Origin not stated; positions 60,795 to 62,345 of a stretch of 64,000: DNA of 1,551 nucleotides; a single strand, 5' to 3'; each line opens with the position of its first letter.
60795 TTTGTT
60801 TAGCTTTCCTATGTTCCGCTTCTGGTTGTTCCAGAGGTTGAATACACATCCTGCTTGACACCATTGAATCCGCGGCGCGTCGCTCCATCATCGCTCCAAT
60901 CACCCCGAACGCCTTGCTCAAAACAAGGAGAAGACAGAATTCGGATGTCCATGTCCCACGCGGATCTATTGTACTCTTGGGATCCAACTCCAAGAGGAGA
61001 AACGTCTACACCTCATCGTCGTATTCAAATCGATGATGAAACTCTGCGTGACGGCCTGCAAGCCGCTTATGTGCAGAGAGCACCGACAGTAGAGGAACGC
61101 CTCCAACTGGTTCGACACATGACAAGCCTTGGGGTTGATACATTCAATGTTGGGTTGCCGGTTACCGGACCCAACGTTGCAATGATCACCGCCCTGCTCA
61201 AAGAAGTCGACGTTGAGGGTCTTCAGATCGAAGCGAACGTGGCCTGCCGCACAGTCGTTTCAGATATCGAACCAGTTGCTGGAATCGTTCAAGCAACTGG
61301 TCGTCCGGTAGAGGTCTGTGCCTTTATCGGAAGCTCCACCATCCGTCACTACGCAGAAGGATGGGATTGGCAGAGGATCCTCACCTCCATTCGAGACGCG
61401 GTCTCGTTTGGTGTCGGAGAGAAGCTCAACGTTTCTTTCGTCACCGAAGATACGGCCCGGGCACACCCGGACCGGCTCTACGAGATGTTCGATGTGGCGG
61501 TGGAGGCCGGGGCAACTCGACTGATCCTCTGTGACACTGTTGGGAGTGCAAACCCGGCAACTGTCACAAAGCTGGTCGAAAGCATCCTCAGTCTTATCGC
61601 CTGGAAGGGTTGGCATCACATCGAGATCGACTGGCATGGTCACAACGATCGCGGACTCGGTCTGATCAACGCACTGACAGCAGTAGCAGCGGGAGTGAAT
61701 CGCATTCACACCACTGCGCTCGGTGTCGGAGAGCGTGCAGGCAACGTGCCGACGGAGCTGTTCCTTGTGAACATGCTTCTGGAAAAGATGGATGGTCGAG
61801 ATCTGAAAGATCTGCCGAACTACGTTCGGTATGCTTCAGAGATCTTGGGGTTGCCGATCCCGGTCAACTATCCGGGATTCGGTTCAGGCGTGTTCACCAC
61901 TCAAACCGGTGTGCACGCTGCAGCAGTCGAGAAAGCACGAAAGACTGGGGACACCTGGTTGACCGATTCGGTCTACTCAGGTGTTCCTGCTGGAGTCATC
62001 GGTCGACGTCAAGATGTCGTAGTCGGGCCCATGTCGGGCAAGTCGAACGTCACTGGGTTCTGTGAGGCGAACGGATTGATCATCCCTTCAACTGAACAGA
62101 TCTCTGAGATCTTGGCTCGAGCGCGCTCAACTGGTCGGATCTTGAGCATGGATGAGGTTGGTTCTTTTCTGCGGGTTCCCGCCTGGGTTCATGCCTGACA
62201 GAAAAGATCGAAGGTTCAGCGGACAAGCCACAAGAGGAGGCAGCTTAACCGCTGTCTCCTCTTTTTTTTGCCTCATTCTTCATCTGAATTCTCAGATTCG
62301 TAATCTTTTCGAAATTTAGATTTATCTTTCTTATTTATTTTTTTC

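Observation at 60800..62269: Sharp GC-rich single-gene island encoding a short LeuA/NifV/CimA-family synthase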

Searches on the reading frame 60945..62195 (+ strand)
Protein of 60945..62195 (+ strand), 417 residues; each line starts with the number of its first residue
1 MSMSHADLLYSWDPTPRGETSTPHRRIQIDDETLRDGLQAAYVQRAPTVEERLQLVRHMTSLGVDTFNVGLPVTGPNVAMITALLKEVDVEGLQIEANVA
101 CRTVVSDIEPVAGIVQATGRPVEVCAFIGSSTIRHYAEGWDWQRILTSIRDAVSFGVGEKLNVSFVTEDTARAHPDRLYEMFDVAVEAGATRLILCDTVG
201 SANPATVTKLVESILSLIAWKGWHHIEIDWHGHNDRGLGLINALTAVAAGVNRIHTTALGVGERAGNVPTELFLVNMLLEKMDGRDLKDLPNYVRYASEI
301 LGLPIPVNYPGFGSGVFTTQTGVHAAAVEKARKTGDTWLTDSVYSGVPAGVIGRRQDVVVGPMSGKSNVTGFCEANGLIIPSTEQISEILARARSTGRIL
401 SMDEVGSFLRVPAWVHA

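Call 7: search_protein_families(library=pfam, proteins=[window:60945-62195:+])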
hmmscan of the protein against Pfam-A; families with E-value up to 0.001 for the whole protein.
window:60945-62195:+ (417 aa): 1 family
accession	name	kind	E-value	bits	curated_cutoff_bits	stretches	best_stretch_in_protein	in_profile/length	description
PF00682.25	HMGL-like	-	1.9e-41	142.6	29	1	27-283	2-245/260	HMGL-like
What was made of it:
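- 60945..62198 (+): CDS of the LeuA/HCS-like DRE-TIM synthase. It is 417 aa from ATG 60945; the database version starts at ATG 60951 and is 415 aa. PF00682 at E 1.9e-41 (call 7).
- On DRE-TIM metallolyase superfamily (Pfam HMGL-like, PF00682): 142.6 bits against a 29-bit cut-off, E 1.9e-41, residues 27-283 (call 7).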

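Call 8: search_protein_families(library=ncbifam, proteins=[window:60945-62195:+])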
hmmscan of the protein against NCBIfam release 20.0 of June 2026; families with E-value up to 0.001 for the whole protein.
window:60945-62195:+ (417 aa): 22 families
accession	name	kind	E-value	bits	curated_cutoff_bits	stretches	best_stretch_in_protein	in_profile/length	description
TIGR02660.1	nifV_homocitr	equivalog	4.1e-51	174.4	462.9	1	27-396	2-348/365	homocitrate synthase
NF002085.0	PRK00915.1-2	subfamily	8.1e-51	173.3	517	1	22-396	9-360/504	2-isopropylmalate synthase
TIGR02146.1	LysS_fung_arch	equivalog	1.9e-47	162.2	413.55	1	31-392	3-341/344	homocitrate synthase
TIGR02090.1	LEU1_arch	subfamily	2.1e-45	155.4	484.75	1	27-395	1-346/363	isopropylmalate/citramalate/homocitrate synthases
NF002086.0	PRK00915.1-3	equivalog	2.6e-43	148.3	532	1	24-378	4-348/516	2-isopropylmalate synthase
TIGR00973.1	leuA_bact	equivalog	2.2e-40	138.6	598.7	1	26-371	1-336/494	2-isopropylmalate synthase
NF041069.1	IPMS_Sufob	equivalog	1.1e-39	136.7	600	1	27-394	1-347/371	isopropylmalate synthase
NF002088.0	PRK00915.1-5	equivalog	8.6e-36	123.5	697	1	25-336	2-311/514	2-isopropylmalate synthase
NF002087.0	PRK00915.1-4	equivalog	2.9e-34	118.5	729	1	25-392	5-362/516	2-isopropylmalate synthase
TIGR00977.1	citramal_synth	equivalog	2.7e-33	115.1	450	1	27-391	2-360/526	citramalate synthase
NF002084.0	PRK00915.1-1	equivalog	5.3e-33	114.3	748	1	25-336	3-312/523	2-isopropylmalate synthase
NF042434.1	IPMS_Lepto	equivalog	2e-26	92.8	500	1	24-395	3-368/374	2-isopropylmalate synthase LeuA2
NF042433.1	CitmalDyn_Leptosp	equivalog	9.6e-23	80.5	950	1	23-380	4-349/514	(R)-citramalate synthase CimA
NF002991.1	PRK03739.1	subfamily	2.7e-17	62.7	455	1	195-358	206-372/550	2-isopropylmalate synthase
NF006049.0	PRK08195.1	subfamily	8.6e-17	61.2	229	1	173-285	145-251/344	4-hyroxy-2-oxovalerate/4-hydroxy-2-oxopentanoic acid aldolase,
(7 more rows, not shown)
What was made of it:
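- On 2-Isopropylmalate synthase (LeuA): Best scores are 173 bits against 517 (NF002085) and 139 against 599 (TIGR00973) (call 8).
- On Homocitrate synthase (NifV / LysS): TIGR02660 scores 174 bits against 463; TIGR02146 scores 162 against 414 (call 8).
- On Citramalate synthase (CimA): TIGR00977 scores 115 bits against 450; NF042433 scores 80 against 950 (call 8).
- Closest known: Homocitrate synthase. Different: TIGR02660 scores 174 bits against a 463-bit cut-off and TIGR02146 scores 162 against 414 (call 8).
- Closest known: . Different: TIGR00977 scores 115 bits against a 450-bit cut-off (call 8).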

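Call 9: find_homologous_proteins(query=window:60945-62195:+)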
Query window:60945-62195:+ (417 aa): 8000 proteins with E <= 0.001 among 8000 candidates; the best 120 are listed.
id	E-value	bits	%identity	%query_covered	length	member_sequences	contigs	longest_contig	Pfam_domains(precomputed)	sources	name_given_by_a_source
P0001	7.6e-277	936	100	100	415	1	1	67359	PF00682.26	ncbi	-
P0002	1.1e-120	421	52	97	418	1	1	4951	PF00682.26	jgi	jgi:isopropylmalate/homocitrate/citramalate synthase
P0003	2.1e-120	420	52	97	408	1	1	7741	PF00682.26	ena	-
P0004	4.3e-120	419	51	97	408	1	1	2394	PF00682.26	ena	-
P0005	7.7e-120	419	51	97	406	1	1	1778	PF00682.26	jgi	jgi:isopropylmalate/homocitrate/citramalate synthase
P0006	8.4e-120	418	52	97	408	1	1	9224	PF00682.26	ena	-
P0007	1.1e-119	418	52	97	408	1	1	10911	PF00682.26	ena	-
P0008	1.3e-119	418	52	96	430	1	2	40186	PF00682.26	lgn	-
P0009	1.5e-119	418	53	97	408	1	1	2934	PF00682.26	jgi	-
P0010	1.9e-119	417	52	95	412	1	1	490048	PF00682.26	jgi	jgi:isopropylmalate/homocitrate/citramalate synthase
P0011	2.0e-119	417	52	97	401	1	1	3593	PF00682.26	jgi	jgi:2-isopropylmalate synthase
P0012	3.4e-119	416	52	96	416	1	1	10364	PF00682.26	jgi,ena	-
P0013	3.7e-119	416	51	97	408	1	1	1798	PF00682.26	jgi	jgi:2-isopropylmalate synthase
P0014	5.3e-119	416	51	97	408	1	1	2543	PF00682.26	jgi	jgi:2-isopropylmalate synthase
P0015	5.8e-119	416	52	97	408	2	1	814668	PF00682.26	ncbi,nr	ncbi:MAG: 2-isopropylmalate synthase [Planctomycetes bacterium]|nr:2-isopropylmalate synthase [Planc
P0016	6.4e-119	416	52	96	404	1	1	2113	PF00682.26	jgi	jgi:2-isopropylmalate synthase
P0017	7.3e-119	415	52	95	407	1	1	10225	PF00682.26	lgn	-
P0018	8.1e-119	415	51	97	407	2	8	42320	PF00682.26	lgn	-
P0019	8.3e-119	415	51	96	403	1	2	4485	PF00682.26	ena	-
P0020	9.5e-119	415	52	95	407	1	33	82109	PF00682.26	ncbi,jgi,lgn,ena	jgi:2-isopropylmalate synthase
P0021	9.7e-119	415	51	97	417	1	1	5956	PF00682.26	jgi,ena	-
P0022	1.1e-118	415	51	97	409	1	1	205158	PF00682.26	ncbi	-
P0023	1.2e-118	415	51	97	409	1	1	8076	PF00682.26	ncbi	-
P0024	1.2e-118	415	51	97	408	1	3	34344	PF00682.26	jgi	jgi:2-isopropylmalate synthase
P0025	1.3e-118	415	52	95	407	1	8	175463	PF00682.26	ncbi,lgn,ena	-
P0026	1.3e-118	415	51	97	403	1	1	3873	PF00682.26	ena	-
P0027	1.4e-118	414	53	95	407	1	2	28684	PF00682.26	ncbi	ncbi:MAG: LeuA family protein [Planctomycetota bacterium]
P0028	1.4e-118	414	51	96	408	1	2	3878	PF00682.26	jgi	jgi:2-isopropylmalate synthase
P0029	1.5e-118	414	51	97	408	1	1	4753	PF00682.26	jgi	jgi:2-isopropylmalate synthase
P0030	1.6e-118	414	51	96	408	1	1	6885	PF00682.26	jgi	jgi:2-isopropylmalate synthase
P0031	1.6e-118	414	52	97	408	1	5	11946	PF00682.26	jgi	jgi:2-isopropylmalate synthase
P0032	1.6e-118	414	51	97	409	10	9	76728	PF00682.26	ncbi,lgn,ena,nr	ncbi:MAG: 2-isopropylmalate synthase [Planctomycetota bacterium]|nr:2-isopropylmalate synthase [Plan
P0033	1.7e-118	414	50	99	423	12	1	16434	PF00682.26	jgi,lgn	-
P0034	2.1e-118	414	52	97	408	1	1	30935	PF00682.26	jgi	-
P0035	2.5e-118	414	52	96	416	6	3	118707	PF00682.26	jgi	jgi:2-isopropylmalate synthase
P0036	2.7e-118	413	52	96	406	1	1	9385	PF00682.26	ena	-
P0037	3.4e-118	413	50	96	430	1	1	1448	PF00682.26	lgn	-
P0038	3.4e-118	413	50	97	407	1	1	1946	PF00682.26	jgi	jgi:2-isopropylmalate synthase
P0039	3.8e-118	413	50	98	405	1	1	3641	PF00682.26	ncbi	-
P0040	4.2e-118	413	50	95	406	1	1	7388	PF00682.26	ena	-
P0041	4.6e-118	413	50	95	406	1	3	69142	PF00682.26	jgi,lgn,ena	jgi:2-isopropylmalate synthase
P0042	5.3e-118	413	51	97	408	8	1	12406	PF00682.26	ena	-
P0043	5.4e-118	412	51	95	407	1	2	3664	PF00682.26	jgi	jgi:2-isopropylmalate synthase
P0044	5.4e-118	412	51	95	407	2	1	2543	PF00682.26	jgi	jgi:isopropylmalate/homocitrate/citramalate synthase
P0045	5.7e-118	412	51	97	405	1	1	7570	PF00682.26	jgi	jgi:isopropylmalate/homocitrate/citramalate synthase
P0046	6.3e-118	412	51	97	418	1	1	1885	PF00682.26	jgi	-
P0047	6.6e-118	412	51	99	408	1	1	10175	PF00682.26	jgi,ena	-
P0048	7.0e-118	412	52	97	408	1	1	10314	PF00682.26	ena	-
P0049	7.4e-118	412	50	97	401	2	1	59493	PF00682.26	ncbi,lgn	-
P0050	9.5e-118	412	51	95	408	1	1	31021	PF00682.26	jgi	-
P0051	1.0e-117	412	51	97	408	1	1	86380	PF00682.26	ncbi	-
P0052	1.3e-117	411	52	96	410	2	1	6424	PF00682.26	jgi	jgi:2-isopropylmalate synthase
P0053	1.3e-117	411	52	95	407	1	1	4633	PF00682.26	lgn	-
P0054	1.4e-117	411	51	97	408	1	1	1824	PF00682.26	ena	-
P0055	1.6e-117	411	52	96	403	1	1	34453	PF00682.26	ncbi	ncbi:MAG: LeuA family protein [Planctomycetota bacterium]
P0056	1.7e-117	411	51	97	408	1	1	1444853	PF00682.26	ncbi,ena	-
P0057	1.7e-117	411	50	97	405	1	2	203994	PF00682.26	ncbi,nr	ncbi:MAG: LeuA family protein [Planctomycetes bacterium]|nr:LeuA family protein [Planctomycetota bac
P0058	1.9e-117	411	51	97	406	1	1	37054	PF00682.26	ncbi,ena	-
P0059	2.0e-117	411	51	97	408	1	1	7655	PF00682.26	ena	-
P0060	2.2e-117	410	51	95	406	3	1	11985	PF00682.26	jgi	jgi:2-isopropylmalate synthase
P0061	2.5e-117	410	49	97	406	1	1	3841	PF00682.26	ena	-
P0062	3.2e-117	410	51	95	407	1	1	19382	PF00682.26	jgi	jgi:2-isopropylmalate synthase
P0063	3.3e-117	410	51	95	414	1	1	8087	PF00682.26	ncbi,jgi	-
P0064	3.5e-117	410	50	96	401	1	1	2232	PF00682.26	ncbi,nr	ncbi:MAG TPA: LeuA family protein, partial [Planctomycetota bacterium]|nr:LeuA family protein [Planc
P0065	3.7e-117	410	50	97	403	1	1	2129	PF00682.26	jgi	-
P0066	3.9e-117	410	50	95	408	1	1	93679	PF00682.26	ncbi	ncbi:MAG: LeuA family protein [Planctomycetota bacterium]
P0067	4.1e-117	410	51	95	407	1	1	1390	PF00682.26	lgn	-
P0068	4.5e-117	409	52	95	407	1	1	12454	PF00682.26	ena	-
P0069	4.8e-117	409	50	97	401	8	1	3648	PF00682.26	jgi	jgi:2-isopropylmalate synthase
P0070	4.8e-117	409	51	95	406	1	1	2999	PF00682.26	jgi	jgi:2-isopropylmalate synthase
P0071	4.9e-117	409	50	98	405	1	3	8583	PF00682.26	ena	-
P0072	6.1e-117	409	51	95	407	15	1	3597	PF00682.26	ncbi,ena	-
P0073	6.4e-117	409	52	95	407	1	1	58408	PF00682.26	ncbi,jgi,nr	ncbi:MAG: 2-isopropylmalate synthase [Planctomycetes bacterium]|nr:2-isopropylmalate synthase [Planc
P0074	6.5e-117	409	52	96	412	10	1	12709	PF00682.26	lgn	-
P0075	7.5e-117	409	51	95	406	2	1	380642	PF00682.26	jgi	-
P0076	8.2e-117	409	49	95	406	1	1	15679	PF00682.26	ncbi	-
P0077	8.9e-117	408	51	97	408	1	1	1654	PF00682.26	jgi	jgi:2-isopropylmalate synthase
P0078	9.2e-117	408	51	97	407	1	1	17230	PF00682.26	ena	-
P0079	9.3e-117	408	51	97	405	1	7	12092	PF00682.26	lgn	-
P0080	1.0e-116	408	50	97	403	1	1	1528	PF00682.26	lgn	-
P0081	1.1e-116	408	51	97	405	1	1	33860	PF00682.26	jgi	jgi:2-isopropylmalate synthase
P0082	1.2e-116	408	50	96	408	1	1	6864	PF00682.26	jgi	jgi:2-isopropylmalate synthase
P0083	1.2e-116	408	51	97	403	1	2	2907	PF00682.26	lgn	-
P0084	1.2e-116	408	50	97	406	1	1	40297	PF00682.26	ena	-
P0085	1.3e-116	408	51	97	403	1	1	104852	PF00682.26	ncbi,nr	ncbi:MAG: 2-isopropylmalate synthase [bacterium]|nr:2-isopropylmalate synthase [bacterium]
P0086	1.4e-116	408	50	97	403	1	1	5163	PF00682.26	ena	-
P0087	1.4e-116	408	50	97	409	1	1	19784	PF00682.26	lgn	-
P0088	1.4e-116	408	49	97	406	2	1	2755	PF00682.26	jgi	jgi:2-isopropylmalate synthase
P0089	1.5e-116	408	52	96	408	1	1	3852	PF00682.26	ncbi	-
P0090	1.5e-116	408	51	95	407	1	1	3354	PF00682.26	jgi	-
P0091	1.6e-116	408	51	97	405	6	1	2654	PF00682.26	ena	-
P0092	1.7e-116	408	52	95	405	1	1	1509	PF00682.26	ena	-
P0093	1.7e-116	408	52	97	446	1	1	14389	PF00682.26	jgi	jgi:2-isopropylmalate synthase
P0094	1.8e-116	408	50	97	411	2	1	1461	PF00682.26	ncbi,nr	ncbi:MAG TPA: LeuA family protein [Planctomycetota bacterium]|nr:LeuA family protein [Planctomycetot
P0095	1.9e-116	407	52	96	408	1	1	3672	PF00682.26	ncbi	ncbi:MAG: LeuA family protein [Planctomycetota bacterium]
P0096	2.0e-116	407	51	95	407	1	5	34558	PF00682.26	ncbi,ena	-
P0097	2.0e-116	407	50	98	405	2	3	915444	PF00682.26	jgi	jgi:2-isopropylmalate synthase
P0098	2.0e-116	407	48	97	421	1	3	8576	PF00682.26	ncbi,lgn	-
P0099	2.1e-116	407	51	97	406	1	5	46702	PF00682.26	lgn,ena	-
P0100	2.2e-116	407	52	95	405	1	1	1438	PF00682.26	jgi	jgi:2-isopropylmalate synthase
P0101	2.3e-116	407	51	97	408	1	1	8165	PF00682.26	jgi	jgi:2-isopropylmalate synthase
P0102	2.3e-116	407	49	97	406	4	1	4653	PF00682.26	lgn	-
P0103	2.4e-116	407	51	97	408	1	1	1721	PF00682.26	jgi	-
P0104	2.5e-116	407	51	97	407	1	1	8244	PF00682.26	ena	-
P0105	2.7e-116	407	52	95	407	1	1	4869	PF00682.26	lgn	-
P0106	2.9e-116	407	51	95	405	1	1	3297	PF00682.26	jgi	jgi:isopropylmalate/homocitrate/citramalate synthase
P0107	3.2e-116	407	49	98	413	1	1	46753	PF00682.26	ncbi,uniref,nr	ncbi:MAG: 2-isopropylmalate synthase [Candidatus Eisenbacteria bacterium]|uniref:2-isopropylmalate s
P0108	3.3e-116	407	48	100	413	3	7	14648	PF00682.26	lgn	-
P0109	3.4e-116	407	50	97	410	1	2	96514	PF00682.26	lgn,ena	-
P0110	3.8e-116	406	51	97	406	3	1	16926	PF00682.26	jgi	-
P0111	3.9e-116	406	50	97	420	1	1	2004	PF00682.26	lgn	-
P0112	4.4e-116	406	51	98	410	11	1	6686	PF00682.26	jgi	jgi:isopropylmalate/homocitrate/citramalate synthase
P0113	5.0e-116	406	50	97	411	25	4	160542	PF00682.26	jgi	jgi:2-isopropylmalate synthase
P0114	5.0e-116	406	51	96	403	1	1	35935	PF00682.26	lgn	-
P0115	5.3e-116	406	51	96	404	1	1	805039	PF00682.26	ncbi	ncbi:MAG: LeuA family protein [Planctomycetota bacterium]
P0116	5.6e-116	406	51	96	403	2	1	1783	PF00682.26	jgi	jgi:isopropylmalate/homocitrate/citramalate synthase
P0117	5.7e-116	406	51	95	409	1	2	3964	PF00682.26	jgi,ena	-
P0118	5.8e-116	406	49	98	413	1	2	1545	PF00682.26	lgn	-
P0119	6.0e-116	406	51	97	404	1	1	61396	PF00682.26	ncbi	-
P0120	6.6e-116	406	50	96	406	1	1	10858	PF00682.26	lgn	-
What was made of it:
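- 60945..62198 (+): An exact protein, P0001, is in the public collection (call 9).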

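Call 10: find_encoding_contigs(protein=P0001, flank=10000, max_places=6)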
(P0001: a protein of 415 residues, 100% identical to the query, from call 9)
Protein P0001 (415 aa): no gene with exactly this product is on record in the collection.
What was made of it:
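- Tried and rejected: P0001 is not on record (call 10), so the rest of the host contig or genome could not be read.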

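Call 12: list_cluster_members(proteins=[P0001, P0015, P0107])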
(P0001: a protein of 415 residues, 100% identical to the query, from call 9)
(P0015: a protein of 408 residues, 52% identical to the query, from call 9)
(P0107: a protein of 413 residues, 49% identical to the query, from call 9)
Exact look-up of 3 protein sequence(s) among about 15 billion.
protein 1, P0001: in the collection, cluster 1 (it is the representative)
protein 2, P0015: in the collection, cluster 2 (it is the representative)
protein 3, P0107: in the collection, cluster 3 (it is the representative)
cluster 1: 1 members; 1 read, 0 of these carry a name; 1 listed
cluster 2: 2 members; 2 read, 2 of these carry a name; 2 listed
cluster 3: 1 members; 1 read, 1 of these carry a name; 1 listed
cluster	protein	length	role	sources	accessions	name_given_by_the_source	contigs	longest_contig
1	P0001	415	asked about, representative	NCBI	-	-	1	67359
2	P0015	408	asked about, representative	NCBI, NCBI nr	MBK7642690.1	MAG: 2-isopropylmalate synthase [Planctomycetes bacterium] | 2-isopropylmalate synthase [Planctomycetota bacterium]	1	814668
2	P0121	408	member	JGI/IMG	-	isopropylmalate/homocitrate/citramalate synthase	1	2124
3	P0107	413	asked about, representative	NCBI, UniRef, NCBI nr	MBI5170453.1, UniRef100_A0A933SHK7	MAG: 2-isopropylmalate synthase [Candidatus Eisenbacteria bacterium] | 2-isopropylmalate synthase n=1 Tax=Eiseniibacteriota bacterium TaxID=2212470 ... | 2-isopropylmalate synthase [Candidatus Eisenbacteria bacterium]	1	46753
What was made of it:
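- The source is a MAG contig, with a single record of 67,359 bp (calls 9, 12).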

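Call 13: find_encoding_contigs(protein=P0015, flank=8000, max_places=3)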
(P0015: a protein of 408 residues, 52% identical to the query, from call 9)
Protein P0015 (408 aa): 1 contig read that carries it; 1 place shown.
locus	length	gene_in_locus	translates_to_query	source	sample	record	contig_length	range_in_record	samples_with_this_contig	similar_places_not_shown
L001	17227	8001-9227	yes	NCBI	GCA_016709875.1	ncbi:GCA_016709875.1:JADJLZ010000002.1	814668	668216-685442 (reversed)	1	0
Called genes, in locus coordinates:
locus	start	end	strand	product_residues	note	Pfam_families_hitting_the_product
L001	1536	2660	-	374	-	PF25778:DUF7948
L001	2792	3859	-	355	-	-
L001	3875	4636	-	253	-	-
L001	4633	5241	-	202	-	PF07638:Sigma70_ECF (weak), PF04542:Sigma70_r2, PF08281:Sigma70_r4_2, PF04545:Sigma70_r4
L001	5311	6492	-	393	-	PF10502:Peptidase_S26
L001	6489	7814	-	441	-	PF00696:AA_kinase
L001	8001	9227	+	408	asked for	PF00682:HMGL-like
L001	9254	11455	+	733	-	PF07635:PSCyt1, PF07583:PSCyt2, PF07587:PSD1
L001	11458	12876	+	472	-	PF07394:DUF1501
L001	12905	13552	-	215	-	-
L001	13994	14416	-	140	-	-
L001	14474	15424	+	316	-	-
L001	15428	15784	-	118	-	-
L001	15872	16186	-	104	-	PF13646:HEAT_2, PF03130:HEAT_PBS (faint)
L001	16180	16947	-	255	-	PF13646:HEAT_2 (faint)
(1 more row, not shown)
